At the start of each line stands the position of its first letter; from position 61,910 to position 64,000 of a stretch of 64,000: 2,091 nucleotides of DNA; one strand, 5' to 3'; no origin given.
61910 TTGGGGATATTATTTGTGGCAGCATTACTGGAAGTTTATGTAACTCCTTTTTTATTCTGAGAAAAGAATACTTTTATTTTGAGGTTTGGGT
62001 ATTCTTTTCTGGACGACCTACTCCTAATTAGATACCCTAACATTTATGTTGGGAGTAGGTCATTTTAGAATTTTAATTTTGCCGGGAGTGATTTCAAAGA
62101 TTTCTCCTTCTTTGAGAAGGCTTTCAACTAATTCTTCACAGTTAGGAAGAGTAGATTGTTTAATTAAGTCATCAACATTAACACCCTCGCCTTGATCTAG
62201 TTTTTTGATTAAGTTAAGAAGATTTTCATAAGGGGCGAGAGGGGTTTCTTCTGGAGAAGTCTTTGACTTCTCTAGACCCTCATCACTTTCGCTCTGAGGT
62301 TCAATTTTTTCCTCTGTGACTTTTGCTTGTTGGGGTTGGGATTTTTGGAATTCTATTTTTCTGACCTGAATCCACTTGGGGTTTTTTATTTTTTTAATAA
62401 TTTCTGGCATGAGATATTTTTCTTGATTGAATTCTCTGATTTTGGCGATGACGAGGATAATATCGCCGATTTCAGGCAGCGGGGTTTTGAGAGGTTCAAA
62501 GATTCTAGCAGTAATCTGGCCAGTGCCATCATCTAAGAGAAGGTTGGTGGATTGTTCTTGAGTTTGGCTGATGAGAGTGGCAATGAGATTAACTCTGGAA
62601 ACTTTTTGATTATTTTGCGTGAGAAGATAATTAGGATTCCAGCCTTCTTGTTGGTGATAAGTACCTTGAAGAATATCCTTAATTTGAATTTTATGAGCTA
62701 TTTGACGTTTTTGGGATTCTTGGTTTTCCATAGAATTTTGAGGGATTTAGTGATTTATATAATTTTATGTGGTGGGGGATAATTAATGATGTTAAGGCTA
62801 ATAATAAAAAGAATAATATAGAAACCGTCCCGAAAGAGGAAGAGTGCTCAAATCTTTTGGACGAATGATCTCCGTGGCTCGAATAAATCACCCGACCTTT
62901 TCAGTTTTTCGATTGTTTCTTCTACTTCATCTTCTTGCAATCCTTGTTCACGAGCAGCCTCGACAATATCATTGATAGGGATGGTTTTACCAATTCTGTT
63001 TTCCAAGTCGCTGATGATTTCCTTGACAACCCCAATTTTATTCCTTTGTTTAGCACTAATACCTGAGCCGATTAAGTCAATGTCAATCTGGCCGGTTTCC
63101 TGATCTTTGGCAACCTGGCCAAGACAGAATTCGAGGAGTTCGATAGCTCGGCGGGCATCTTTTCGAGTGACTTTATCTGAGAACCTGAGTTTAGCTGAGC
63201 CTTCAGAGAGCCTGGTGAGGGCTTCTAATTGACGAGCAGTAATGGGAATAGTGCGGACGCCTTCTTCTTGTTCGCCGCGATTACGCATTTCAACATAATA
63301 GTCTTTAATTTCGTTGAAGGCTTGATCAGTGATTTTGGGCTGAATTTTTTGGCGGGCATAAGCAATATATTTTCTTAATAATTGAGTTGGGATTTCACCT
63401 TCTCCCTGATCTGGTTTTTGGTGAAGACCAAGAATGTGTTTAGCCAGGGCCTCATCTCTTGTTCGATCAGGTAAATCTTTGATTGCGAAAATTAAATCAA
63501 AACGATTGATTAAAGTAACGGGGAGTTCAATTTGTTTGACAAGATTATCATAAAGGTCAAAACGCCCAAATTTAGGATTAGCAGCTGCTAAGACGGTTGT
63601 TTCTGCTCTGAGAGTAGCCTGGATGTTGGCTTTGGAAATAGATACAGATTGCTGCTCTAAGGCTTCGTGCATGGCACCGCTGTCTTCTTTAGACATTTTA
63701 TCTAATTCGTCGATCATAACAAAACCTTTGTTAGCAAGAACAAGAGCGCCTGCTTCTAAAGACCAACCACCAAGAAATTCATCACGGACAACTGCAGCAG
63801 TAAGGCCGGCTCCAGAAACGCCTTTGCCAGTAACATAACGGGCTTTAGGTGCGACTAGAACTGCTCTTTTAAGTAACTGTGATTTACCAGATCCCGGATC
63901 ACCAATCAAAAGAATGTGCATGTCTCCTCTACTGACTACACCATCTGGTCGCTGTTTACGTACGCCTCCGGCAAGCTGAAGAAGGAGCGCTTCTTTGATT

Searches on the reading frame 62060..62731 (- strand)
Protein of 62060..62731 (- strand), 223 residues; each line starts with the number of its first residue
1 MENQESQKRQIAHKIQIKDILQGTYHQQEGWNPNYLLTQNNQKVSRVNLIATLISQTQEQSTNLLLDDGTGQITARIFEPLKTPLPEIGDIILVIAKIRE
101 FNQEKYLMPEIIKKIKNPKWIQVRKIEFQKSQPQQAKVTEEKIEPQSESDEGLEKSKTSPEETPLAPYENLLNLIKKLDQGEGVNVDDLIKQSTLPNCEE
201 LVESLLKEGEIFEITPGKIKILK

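Call 46: search_protein_families(library=pfam, proteins=[window:62060-62731:-], max_evalue=0.00001)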
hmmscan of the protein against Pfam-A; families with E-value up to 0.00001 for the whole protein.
window:62060-62731:- (223 aa): 0 families

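Call 51: find_encoding_contigs(protein=window:62060-62731:-, flank=10000, max_places=2)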
Protein window:62060-62731:- (223 aa): 4 contigs read that carry it; 2 places shown.
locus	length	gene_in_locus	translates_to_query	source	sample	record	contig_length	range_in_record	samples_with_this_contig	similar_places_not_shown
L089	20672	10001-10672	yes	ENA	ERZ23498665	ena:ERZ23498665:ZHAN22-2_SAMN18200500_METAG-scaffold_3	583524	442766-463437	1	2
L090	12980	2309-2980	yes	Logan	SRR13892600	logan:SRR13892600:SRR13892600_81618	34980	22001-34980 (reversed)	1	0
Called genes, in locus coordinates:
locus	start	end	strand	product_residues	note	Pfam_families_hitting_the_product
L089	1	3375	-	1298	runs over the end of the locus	-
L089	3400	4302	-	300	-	-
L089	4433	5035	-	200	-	PF01876:RNase_P_p30 (weak)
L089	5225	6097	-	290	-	PF01171:ATP_bind_3, PF01507:PAPS_reduct (weak), PF03054:tRNA_Me_trans, PF06508:QueC (weak)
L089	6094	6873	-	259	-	PF22025:ThiI_fer, PF02926:THUMP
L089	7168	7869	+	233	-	PF00352:TBP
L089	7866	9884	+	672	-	PF14551:MCM_N, PF17207:MCM_OB, PF00493:MCM, PF07728:AAA_5 (weak), PF01078:Mg_chelatase, PF17855:MCM_lid, PF21120: (weak)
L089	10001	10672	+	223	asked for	-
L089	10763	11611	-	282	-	PF01944:SpoIIM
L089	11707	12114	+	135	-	PF01873:eIF-5_eIF-2B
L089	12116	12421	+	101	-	PF04242:DUF424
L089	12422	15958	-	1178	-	PF03833:PolC_DP2_N, PF24844:PolC_DP2_central, PF24846:PolC_DP2_cat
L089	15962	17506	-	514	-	PF01336:tRNA_anti-codon (faint), PF00149:Metallophos, PF04042:DNA_pol_E_B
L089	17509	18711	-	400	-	PF01637:ATPase_2, PF05621:TniB (weak), PF13191:AAA_16 (weak), PF00004:AAA (weak), PF05729:NACHT (weak), PF13401:AAA_22, PF22703:Cdc6_lid, PF09079:WHD_Cdc6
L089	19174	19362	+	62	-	-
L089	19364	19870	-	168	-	PF02002:TFIIE_alpha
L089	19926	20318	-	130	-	PF01870:Hjc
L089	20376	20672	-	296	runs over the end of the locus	PF23023:Anti-Pycsar_Apyc1, PF00753:Lactamase_B, PF12706:Lactamase_B_2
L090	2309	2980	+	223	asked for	-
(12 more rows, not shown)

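Call 59: search_protein_families(library=pfam, proteins=[L089:1-3375:-], max_evalue=0.01)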
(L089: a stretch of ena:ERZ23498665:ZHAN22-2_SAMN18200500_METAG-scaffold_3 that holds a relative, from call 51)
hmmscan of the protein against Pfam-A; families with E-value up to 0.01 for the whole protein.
L089:1-3375:- (1125 aa): 0 families

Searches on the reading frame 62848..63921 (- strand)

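Call 46: search_protein_families(library=pfam, proteins=[window:62848-63921:-], max_evalue=0.00001)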
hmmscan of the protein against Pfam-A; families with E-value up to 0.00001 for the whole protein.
window:62848-63921:- (357 aa): 5 families
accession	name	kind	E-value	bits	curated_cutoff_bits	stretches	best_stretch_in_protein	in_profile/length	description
PF00493.29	MCM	-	5e-68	229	23.3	1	1-167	58-224/224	MCM P-loop domain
PF17855.7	MCM_lid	-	1.8e-28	99.3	27.4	1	181-266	2-86/87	MCM AAA-lid domain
PF01078.27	Mg_chelatase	-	1.7e-12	47.6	20.3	1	51-116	93-158/207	Magnesium chelatase, subunit ChlI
PF21120.3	MCM_WH_arc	-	2.5e-07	31.1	26.1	1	295-354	2-62/63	Archaeal MCM, winged-helix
PF07728.20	AAA_5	-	5.8e-07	30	22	1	2-118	1-125/139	AAA domain (dynein-related subfamily)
